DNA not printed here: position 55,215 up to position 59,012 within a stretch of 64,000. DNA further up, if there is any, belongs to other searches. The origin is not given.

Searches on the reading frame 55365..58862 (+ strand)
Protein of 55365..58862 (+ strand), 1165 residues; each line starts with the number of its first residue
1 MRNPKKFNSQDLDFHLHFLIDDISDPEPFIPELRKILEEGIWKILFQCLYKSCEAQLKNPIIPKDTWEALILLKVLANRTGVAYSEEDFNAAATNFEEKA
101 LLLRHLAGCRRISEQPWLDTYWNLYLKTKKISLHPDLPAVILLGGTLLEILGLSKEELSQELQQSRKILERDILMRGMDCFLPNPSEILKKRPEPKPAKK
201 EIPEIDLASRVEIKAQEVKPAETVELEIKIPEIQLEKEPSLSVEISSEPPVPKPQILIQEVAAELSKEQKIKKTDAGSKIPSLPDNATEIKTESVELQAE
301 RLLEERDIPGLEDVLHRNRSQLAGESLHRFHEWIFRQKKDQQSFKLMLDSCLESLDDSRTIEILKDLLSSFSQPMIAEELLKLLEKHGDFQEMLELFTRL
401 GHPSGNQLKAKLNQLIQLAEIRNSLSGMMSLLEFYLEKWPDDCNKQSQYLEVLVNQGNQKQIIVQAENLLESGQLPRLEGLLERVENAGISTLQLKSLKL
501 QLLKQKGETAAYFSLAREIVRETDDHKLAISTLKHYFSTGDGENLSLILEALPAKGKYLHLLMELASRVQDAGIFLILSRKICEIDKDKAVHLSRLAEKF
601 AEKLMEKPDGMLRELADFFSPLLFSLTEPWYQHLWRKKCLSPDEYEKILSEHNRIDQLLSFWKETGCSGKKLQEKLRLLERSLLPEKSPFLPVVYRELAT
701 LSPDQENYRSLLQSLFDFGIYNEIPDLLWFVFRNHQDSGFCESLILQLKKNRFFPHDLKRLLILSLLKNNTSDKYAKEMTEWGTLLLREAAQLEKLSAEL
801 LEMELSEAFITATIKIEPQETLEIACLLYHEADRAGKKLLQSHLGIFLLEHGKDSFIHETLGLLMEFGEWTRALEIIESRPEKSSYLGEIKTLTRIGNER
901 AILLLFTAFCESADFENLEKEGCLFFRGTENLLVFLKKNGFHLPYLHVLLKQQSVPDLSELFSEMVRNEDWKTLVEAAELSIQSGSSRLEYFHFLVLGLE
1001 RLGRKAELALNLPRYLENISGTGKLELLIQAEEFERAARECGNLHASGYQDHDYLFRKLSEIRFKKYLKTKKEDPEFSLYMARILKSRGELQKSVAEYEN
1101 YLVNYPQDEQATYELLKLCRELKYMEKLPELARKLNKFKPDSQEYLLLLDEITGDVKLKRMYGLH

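Call 70: search_protein_families(library=pfam, proteins=[window:55365-58862:+], max_evalue=0.01)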
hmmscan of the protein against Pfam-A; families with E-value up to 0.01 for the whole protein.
window:55365-58862:+ (1165 aa): 2 families
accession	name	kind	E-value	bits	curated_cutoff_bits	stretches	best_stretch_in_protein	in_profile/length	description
PF13428.12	TPR_14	-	3.5e-05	24.5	23.5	0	1076-1117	2-43/44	Tetratricopeptide repeat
PF19658.4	DUF6161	-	0.01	15.8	27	0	1086-1151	4-69/216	Family of unknown function (DUF6161)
